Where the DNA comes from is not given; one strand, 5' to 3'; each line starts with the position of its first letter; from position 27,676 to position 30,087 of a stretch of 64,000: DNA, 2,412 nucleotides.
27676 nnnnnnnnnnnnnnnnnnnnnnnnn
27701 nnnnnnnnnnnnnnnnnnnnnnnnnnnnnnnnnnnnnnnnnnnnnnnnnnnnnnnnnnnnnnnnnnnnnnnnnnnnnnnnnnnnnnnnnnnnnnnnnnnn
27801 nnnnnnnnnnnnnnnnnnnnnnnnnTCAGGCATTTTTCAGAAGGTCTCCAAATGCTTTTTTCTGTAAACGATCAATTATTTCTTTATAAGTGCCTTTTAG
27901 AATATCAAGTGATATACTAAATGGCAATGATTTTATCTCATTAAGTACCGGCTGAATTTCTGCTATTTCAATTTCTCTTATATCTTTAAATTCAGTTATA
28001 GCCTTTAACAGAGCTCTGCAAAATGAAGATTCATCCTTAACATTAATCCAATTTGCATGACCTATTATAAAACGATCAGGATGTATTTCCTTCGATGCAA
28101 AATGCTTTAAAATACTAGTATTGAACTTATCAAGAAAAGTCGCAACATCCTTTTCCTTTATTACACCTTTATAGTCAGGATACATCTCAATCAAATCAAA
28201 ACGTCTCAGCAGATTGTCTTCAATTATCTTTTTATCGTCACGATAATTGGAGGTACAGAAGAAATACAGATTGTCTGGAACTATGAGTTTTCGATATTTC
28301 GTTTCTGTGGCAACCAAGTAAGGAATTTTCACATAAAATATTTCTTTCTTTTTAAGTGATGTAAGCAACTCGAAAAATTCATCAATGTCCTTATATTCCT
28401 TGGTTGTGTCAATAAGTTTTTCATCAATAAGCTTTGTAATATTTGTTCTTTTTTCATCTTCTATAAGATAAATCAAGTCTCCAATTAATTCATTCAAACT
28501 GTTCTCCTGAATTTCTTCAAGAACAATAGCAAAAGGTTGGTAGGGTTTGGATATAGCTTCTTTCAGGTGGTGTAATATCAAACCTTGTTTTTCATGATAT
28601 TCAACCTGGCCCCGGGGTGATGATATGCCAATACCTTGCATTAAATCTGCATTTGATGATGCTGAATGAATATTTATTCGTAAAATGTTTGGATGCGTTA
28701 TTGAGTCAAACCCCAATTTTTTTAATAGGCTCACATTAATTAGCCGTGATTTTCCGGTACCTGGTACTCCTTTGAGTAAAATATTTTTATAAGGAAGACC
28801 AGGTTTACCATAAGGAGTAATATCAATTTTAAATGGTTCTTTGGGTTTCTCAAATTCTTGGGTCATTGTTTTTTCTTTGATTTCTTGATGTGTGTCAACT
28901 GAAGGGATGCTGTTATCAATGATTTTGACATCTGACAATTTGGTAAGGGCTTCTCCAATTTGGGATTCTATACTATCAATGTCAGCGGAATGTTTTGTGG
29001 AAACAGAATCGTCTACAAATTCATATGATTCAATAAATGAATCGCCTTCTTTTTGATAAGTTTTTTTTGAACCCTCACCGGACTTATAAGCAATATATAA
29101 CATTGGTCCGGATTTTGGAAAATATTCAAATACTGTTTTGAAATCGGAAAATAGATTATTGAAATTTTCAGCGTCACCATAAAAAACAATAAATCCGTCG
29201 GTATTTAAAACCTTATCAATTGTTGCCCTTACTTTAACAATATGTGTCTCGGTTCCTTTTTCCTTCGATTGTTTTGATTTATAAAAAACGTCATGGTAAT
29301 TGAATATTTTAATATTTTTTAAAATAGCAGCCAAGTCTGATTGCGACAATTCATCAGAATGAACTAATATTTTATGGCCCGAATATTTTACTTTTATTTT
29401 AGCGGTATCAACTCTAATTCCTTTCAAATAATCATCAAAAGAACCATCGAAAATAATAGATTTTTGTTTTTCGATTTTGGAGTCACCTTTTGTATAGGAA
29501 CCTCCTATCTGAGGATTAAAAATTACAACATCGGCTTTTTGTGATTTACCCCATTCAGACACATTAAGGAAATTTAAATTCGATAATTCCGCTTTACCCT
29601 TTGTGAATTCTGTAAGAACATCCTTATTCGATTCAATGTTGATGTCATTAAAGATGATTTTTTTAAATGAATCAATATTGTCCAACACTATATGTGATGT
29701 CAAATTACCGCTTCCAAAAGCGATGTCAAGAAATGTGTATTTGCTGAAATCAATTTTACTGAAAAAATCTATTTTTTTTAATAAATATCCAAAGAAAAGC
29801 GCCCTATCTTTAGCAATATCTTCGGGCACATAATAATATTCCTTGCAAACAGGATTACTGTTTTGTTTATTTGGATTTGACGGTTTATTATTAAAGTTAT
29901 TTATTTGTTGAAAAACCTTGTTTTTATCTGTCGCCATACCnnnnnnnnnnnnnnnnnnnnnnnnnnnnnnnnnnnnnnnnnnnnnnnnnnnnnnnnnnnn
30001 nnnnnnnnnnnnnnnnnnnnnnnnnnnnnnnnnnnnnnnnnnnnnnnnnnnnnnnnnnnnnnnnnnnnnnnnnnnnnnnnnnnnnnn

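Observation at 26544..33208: Type I M+S module coupled to a McrB-like/McrC-like pair in place of HsdR: candidate chimeric restriction system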

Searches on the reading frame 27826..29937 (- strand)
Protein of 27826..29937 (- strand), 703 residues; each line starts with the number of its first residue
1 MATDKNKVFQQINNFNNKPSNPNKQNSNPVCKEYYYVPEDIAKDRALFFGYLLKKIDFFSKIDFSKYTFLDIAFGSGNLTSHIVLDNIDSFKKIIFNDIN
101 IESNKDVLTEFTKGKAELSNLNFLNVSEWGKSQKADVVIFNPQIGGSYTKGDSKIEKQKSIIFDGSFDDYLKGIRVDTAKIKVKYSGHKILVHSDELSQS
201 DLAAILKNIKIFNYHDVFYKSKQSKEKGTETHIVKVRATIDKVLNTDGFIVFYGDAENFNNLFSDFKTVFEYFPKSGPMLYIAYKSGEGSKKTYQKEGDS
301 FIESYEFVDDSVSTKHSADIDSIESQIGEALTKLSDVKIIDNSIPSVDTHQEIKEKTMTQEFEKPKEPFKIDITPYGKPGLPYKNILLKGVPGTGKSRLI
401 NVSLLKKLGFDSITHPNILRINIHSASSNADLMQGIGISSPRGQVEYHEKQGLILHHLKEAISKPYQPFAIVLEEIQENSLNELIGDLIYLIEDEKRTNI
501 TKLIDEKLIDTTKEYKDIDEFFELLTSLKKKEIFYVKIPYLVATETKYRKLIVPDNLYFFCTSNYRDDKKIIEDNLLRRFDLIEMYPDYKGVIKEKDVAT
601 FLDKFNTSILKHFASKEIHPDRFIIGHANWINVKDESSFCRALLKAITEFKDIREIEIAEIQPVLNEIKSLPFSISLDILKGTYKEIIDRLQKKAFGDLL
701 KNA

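Call 3: search_protein_families(library=pfam, proteins=[window:27826-29937:-], max_evalue=0.01)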
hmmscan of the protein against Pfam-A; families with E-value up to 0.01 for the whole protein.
window:27826-29937:- (703 aa): 2 families
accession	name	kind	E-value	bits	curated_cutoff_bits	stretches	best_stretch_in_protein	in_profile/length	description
PF07728.20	AAA_5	-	1.1e-06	29.2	22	1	385-580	1-139/139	AAA domain (dynein-related subfamily)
PF13401.12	AAA_22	-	8e-06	26.6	27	1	385-494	7-110/130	AAA domain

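Call 4: search_protein_families(library=padloc, proteins=[window:27826-29937:-], max_evalue=0.01)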
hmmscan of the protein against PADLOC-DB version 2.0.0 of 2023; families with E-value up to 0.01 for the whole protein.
window:27826-29937:- (703 aa): 0 families

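Call 5: search_protein_families(library=ncbifam, proteins=[window:27826-29937:-], max_evalue=0.1)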
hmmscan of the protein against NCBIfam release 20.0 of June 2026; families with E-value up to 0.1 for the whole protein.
window:27826-29937:- (703 aa): 2 families
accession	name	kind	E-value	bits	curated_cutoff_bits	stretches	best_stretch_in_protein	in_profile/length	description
NF008457.0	PRK11331.1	equivalog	2.2e-10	39.9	637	1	384-499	195-304/459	5-methylcytosine-specific restriction enzyme subunit McrB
TIGR03596.1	GTPase_YlqF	equivalog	0.038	13.4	208.2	1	385-525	120-261/276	ribosome biogenesis GTPase YlqF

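Call 6: search_solved_structures(query=window:27826-29937:-, max_evalue=1, show_alignments=3)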
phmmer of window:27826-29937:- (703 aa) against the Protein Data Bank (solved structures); distinct sequences matched with E-value up to 1: 4.
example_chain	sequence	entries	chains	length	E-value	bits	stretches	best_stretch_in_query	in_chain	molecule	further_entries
6hz4_A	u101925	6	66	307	1.1e-08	37.2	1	384-498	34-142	5-methylcytosine-specific restriction enzyme B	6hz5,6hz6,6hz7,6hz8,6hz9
6ut6_A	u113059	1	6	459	3.7e-08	35.5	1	383-498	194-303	5-methylcytosine-specific restriction enzyme B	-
7vsr_A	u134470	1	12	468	4e-08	35.4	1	383-498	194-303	5-methylcytosine-specific restriction enzyme B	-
6xyz_A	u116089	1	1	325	0.13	13.8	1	37-95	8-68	Candidate chitinase Glycoside hydrolase family 18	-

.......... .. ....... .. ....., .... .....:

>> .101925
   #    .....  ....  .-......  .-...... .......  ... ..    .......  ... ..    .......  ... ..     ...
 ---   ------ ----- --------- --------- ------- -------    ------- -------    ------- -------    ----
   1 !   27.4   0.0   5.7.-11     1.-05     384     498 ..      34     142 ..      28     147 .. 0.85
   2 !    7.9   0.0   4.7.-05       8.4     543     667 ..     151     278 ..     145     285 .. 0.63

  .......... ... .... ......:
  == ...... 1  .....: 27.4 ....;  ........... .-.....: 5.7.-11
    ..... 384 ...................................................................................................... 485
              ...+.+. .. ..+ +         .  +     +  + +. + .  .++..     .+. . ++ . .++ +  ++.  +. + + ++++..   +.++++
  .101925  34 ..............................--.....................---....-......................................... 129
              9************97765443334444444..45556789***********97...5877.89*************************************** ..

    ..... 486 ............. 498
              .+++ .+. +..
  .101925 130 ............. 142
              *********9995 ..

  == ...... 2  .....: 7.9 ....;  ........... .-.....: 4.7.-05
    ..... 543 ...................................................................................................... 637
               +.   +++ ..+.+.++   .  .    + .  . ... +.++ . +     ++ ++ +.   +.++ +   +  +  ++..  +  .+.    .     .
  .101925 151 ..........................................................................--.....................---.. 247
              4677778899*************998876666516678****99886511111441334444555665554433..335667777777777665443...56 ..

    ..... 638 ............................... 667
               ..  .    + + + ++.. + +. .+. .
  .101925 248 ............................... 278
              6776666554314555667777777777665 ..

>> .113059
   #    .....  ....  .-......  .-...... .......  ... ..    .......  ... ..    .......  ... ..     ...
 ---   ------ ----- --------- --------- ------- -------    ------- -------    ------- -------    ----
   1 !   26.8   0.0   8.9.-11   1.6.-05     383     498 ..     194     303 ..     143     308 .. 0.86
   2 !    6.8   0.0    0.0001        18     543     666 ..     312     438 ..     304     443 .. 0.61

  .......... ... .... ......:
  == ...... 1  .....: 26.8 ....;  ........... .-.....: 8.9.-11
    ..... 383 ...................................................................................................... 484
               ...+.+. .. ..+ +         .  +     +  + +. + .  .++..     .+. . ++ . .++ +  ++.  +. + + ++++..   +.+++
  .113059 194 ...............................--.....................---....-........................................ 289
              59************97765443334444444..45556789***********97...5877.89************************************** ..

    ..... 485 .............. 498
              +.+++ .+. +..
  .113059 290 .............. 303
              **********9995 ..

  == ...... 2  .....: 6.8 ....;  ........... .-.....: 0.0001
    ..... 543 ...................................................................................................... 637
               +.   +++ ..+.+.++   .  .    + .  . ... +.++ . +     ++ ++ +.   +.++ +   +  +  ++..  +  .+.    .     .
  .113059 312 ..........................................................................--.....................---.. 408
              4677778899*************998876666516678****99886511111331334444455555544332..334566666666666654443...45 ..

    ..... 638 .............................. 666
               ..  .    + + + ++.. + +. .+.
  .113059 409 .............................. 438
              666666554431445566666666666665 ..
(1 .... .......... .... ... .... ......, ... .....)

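Call 8: find_homologous_proteins(query=window:27826-29937:-, max_evalue=0.001)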
Query window:27826-29937:- (703 aa): 483 proteins with E <= 0.001 among 8000 candidates; the best 120 are listed.
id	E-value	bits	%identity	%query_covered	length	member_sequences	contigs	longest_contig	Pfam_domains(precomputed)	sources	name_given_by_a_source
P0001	0.0e+0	1554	100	100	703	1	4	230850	PF13401.13,PF07728.21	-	-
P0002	1.4e-239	815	56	99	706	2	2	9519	PF13401.13,PF07728.21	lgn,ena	-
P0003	2.5e-239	814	54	76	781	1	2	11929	PF13401.13,PF07728.21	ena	-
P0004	3.7e-228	777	55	99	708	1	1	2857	PF13401.13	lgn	-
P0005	6.0e-223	760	54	99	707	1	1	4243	PF13401.13,PF07728.21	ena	-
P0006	8.8e-215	733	54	99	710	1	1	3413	PF07728.21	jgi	jgi:5-methylcytosine-specific restriction enzyme B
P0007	1.7e-212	726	52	100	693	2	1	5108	PF07728.21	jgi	-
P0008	5.2e-205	701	50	99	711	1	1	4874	PF13401.13,PF07728.21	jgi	jgi:5-methylcytosine-specific restriction enzyme B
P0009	5.9e-198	678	52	95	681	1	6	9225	PF13401.13,PF07728.21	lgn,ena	-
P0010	4.7e-197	675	52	100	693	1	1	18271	PF07728.21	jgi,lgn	jgi:5-methylcytosine-specific restriction protein B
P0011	6.2e-193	661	52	100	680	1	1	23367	PF07728.21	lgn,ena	-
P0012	8.5e-189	647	47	100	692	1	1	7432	PF13401.13,PF07728.21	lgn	-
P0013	6.1e-185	635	49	99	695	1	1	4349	PF13401.13,PF07728.21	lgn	-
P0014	6.6e-182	625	48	94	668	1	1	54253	PF13401.13,PF07728.21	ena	-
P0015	1.1e-180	621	50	99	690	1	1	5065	-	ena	-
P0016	2.2e-177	610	45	99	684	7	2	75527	PF13401.13,PF07728.21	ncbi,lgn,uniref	ncbi:MAG: AAA family ATPase [Algoriphagus aquaeductus]|uniref:AAA family ATPase n=1 Tax=Algoriphagus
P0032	5.8e-142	493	43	99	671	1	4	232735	PF07728.21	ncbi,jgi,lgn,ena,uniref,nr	ncbi:AAA family ATPase [Sulfurovum sp.]|jgi:hypothetical protein|uniref:AAA family ATPase n=1 Tax=Su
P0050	4.0e-132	460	52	45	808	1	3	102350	PF07728.21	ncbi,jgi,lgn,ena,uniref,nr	ncbi:dynein-related subfamily AAA family protein [Malaciobacter marinus]|uniref:Dynein-related subfa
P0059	2.8e-127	444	39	99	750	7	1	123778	PF13401.13,PF07728.21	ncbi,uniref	ncbi:AAA family ATPase [Vibrio parahaemolyticus]|uniref:AAA family ATPase n=6 Tax=Vibrio parahaemoly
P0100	4.9e-110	387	44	67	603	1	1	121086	PF07728.21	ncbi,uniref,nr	ncbi:AAA family ATPase [Aliarcobacter butzleri]|uniref:AAA family ATPase n=1 Tax=Aliarcobacter butzl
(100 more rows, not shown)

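Call 10: find_encoding_contigs(protein=P0001, flank=10000, max_places=4)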
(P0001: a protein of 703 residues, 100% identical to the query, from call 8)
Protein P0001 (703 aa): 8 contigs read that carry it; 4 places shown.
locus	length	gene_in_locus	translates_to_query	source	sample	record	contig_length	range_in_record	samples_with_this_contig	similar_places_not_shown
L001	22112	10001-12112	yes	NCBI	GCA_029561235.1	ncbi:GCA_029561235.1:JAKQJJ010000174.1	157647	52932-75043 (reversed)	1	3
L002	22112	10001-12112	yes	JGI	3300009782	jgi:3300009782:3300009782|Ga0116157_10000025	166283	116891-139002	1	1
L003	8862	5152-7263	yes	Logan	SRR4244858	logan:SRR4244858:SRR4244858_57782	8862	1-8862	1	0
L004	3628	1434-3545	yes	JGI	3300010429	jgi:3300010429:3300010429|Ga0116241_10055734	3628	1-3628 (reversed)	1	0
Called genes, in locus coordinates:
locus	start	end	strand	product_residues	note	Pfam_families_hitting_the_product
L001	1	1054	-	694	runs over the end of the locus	PF07953:Toxin_R_bind_N (faint), PF13385:Laminin_G_3, PF01483:P_proprotein, PF18962:Por_Secre_tail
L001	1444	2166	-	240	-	PF01545:Cation_efflux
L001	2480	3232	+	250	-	-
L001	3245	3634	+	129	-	-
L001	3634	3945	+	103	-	-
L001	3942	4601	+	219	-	-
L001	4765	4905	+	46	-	-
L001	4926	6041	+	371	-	-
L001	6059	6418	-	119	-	-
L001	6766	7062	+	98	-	PF12844:HTH_19 (weak), PF13560:HTH_31 (weak), PF01381:HTH_3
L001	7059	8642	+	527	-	PF02384:N6_Mtase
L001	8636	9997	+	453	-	-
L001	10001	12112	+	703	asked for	PF13401:AAA_22 (faint), PF07728:AAA_5 (weak)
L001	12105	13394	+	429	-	-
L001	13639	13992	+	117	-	-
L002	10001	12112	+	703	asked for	PF13401:AAA_22 (faint), PF07728:AAA_5 (weak)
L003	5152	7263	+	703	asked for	PF13401:AAA_22 (faint), PF07728:AAA_5 (weak)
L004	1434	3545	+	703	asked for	PF13401:AAA_22 (faint), PF07728:AAA_5 (weak)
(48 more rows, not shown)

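Call 11: find_encoding_contigs(protein=P0016, flank=10000, max_places=3)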
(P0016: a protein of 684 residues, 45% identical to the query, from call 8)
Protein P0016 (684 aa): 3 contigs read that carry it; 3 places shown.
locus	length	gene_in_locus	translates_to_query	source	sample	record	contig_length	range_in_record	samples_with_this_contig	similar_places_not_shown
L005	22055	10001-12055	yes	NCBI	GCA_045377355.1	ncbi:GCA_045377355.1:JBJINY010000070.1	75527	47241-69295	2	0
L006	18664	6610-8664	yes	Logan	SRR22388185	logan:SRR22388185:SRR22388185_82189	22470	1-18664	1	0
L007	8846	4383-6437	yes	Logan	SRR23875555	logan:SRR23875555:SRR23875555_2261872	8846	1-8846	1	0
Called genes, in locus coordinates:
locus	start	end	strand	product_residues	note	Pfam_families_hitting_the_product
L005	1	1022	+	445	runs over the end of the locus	PF01408:GFO_IDH_MocA, PF19051:GFO_IDH_MocA_C2, PF02894:GFO_IDH_MocA_C, PF22725:GFO_IDH_MocA_C3 (weak)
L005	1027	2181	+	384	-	PF16401:DUF5009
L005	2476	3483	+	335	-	PF01408:GFO_IDH_MocA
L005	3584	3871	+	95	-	PF04014:MazE_antitoxin (weak)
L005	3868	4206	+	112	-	PF02452:PemK_toxin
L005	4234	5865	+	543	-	PF17900:Peptidase_M1_N (weak), PF01433:Peptidase_M1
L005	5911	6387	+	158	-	PF08780:NTase_sub_bind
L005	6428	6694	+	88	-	PF01909:NTP_transf_2, PF18765:Polbeta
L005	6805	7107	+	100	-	PF13560:HTH_31, PF01381:HTH_3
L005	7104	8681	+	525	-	PF01170:UPF0020 (faint), PF02384:N6_Mtase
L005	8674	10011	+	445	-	PF01420:Methylase_S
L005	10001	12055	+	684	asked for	PF07728:AAA_5, PF13401:AAA_22 (weak)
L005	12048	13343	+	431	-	-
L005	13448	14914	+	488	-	PF00939:Na_sulph_symp, PF03600:CitMHS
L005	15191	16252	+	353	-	PF00144:Beta-lactamase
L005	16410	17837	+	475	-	PF06580:His_kinase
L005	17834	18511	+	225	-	PF00072:Response_reg, PF04397:LytTR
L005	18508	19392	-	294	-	PF02311:AraC_binding (weak), PF07883:Cupin_2, PF12833:HTH_18, PF00165:HTH_AraC (weak)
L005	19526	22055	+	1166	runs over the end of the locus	PF06283:ThuA, PF23500:DUF7133, PF13646:HEAT_2 (faint), PF00127:Copper-bind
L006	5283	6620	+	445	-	PF01420:Methylase_S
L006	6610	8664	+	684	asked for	PF07728:AAA_5, PF13401:AAA_22 (weak)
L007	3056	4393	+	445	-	PF01420:Methylase_S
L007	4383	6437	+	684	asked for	PF07728:AAA_5, PF13401:AAA_22 (weak)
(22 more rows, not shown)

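Call 12: find_encoding_contigs(protein=P0032, flank=10000, max_places=3)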
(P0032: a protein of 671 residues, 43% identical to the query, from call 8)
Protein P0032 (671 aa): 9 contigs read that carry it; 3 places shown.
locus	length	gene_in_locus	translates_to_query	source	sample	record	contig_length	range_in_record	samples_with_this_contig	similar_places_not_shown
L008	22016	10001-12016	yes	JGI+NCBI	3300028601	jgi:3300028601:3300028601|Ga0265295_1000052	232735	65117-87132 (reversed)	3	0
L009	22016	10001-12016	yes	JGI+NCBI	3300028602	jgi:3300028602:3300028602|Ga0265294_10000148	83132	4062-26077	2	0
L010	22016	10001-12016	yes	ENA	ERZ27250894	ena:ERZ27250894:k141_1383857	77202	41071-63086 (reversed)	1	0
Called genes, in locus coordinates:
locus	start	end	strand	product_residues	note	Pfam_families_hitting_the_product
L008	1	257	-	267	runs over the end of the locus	PF00520:Ion_trans, PF08016:PKD_channel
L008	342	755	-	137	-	PF14539:DUF4442, PF13622:4HBT_3 (weak), PF03061:4HBT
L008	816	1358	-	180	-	PF04542:Sigma70_r2, PF08281:Sigma70_r4_2, PF04545:Sigma70_r4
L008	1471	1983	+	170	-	PF00903:Glyoxalase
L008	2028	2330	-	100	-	PF12978:DUF3862 (weak), PF07467:BLIP (weak)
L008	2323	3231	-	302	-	PF00582:Usp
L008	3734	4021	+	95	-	-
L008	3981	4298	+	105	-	PF02852:Pyr_redox_dim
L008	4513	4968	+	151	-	PF01797:Y1_Tnp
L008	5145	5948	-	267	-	PF00520:Ion_trans, PF08016:PKD_channel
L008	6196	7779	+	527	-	PF01170:UPF0020 (faint), PF02384:N6_Mtase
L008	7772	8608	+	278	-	PF13310:Virulence_RhuM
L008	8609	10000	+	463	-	-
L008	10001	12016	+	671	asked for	PF07728:AAA_5 (faint)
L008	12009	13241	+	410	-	PF10117:McrBC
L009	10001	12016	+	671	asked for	PF07728:AAA_5 (faint)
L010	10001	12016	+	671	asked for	PF07728:AAA_5 (faint)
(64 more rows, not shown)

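Call 14: find_encoding_contigs(protein=P0059, flank=10000, max_places=2)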
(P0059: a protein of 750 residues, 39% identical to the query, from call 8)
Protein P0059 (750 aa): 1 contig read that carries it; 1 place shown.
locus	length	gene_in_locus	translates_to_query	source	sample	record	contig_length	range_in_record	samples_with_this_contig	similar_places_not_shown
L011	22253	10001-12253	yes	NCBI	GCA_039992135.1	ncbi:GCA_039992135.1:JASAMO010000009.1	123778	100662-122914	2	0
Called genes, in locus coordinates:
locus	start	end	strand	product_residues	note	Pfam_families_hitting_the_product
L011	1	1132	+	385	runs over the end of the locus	PF00589:Phage_integrase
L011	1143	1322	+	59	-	PF12728:HTH_17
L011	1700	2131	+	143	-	-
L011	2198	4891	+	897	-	PF03175:DNA_pol_B_2 (weak)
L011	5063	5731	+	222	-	-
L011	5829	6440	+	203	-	PF20987:I-TevI_DNA-bd (faint), PF18024:HTH_50 (weak)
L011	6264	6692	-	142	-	PF13356:Arm-DNA-bind_3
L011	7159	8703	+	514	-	PF02384:N6_Mtase, PF01170:UPF0020 (faint)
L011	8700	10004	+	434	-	PF01420:Methylase_S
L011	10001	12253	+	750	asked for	PF07728:AAA_5 (weak), PF13401:AAA_22 (weak)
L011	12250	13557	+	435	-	-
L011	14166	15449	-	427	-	PF01522:Polysacc_deac_1, PF02839:CBM_5_12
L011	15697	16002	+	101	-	PF02302:PTS_IIB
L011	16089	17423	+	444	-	PF02378:PTS_EIIC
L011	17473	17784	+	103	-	PF02255:PTS_IIA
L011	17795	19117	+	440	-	PF02056:Glyco_hydro_4, PF11975:Glyco_hydro_4C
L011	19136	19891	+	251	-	PF04794:YdjC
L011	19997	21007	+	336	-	PF00356:LacI, PF00532:Peripla_BP_1, PF13407:Peripla_BP_4, PF13377:Peripla_BP_3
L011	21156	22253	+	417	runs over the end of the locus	PF11871:DUF3391, PF13487:HD_5, PF01966:HD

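Call 15: find_encoding_contigs(protein=P0050, flank=10000, max_places=2)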
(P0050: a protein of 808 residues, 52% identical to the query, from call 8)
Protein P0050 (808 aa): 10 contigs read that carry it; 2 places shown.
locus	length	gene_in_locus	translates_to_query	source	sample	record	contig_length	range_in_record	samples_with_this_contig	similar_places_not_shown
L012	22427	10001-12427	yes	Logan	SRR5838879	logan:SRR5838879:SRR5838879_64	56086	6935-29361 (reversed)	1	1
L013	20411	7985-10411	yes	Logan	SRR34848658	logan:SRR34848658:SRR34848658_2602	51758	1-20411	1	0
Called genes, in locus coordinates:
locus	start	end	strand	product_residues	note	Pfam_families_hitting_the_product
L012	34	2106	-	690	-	-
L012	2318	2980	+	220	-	PF08722:Tn7_TnsA-like_N, PF08721:Tn7_Tnp_TnsA_C (weak)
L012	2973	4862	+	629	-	PF13518:HTH_28 (weak), PF13551:HTH_29 (weak), PF00665:rve (faint), PF09299:Mu-transpos_C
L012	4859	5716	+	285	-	PF05621:TniB, PF13173:AAA_14 (faint), PF13401:AAA_22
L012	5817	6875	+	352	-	PF06527:TniQ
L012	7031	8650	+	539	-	PF02384:N6_Mtase, PF01170:UPF0020 (faint)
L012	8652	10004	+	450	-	PF01420:Methylase_S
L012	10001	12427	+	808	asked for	PF07728:AAA_5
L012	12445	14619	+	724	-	-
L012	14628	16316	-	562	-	-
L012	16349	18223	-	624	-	PF01134:GIDA, PF07992:Pyr_redox_2 (weak), PF12831:FAD_oxidored, PF21680:GIDA_C_1st, PF13932:SAM_GIDA_C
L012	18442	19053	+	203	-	PF00677:Lum_binding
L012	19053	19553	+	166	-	PF13618:Gluconate_2-dh3 (weak)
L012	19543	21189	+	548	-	PF00890:FAD_binding_2 (faint), PF00732:GMC_oxred_N, PF05199:GMC_oxred_C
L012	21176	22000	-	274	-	PF04085:MreC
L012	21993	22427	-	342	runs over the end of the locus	PF06723:MreB_Mbl, PF00022:Actin (weak), PF00012:HSP70, PF14450:FtsA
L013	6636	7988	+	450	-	PF01420:Methylase_S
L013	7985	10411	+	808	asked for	PF07728:AAA_5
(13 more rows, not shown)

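Call 16: find_encoding_contigs(protein=P0100, flank=10000, max_places=2)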
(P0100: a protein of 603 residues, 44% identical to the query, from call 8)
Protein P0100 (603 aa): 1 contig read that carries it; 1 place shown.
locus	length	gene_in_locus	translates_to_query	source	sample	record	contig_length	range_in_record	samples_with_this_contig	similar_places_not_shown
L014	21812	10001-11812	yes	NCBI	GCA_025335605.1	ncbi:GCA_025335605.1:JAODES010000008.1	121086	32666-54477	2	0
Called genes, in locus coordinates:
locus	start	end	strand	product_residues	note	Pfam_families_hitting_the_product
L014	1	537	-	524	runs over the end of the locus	PF02463:SMC_N, PF13175:AAA_15, PF13476:AAA_23, PF13555:AAA_29 (faint), PF13304:AAA_21 (faint)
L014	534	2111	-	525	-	PF03235:GmrSD_N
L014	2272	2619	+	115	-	PF08722:Tn7_TnsA-like_N (faint)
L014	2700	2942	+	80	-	-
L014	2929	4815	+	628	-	PF09299:Mu-transpos_C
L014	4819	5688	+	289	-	PF05621:TniB, PF01637:ATPase_2 (weak), PF13401:AAA_22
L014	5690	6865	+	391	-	PF06527:TniQ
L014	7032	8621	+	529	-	PF02384:N6_Mtase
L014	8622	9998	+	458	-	PF01420:Methylase_S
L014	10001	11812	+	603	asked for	PF07728:AAA_5 (weak)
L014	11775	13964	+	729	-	-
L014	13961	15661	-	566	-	-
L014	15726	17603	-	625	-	PF01134:GIDA, PF07992:Pyr_redox_2 (faint), PF12831:FAD_oxidored, PF21680:GIDA_C_1st, PF13932:SAM_GIDA_C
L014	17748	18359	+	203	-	PF00677:Lum_binding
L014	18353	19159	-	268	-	PF04085:MreC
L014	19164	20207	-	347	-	PF06723:MreB_Mbl, PF00022:Actin, PF00012:HSP70, PF14450:FtsA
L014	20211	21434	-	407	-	PF06689:zf-C4_ClpX, PF00493:MCM, PF01078:Mg_chelatase (faint), PF05496:RuvB_N (weak), PF00004:AAA, PF07724:AAA_2, PF07728:AAA_5 (weak), PF10431:ClpB_D2-small, +1 more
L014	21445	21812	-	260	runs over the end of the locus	PF25084:LbH_EIF2B (faint), PF25087:GMPPB_C (weak), PF00132:Hexapep, PF13720:Acetyltransf_11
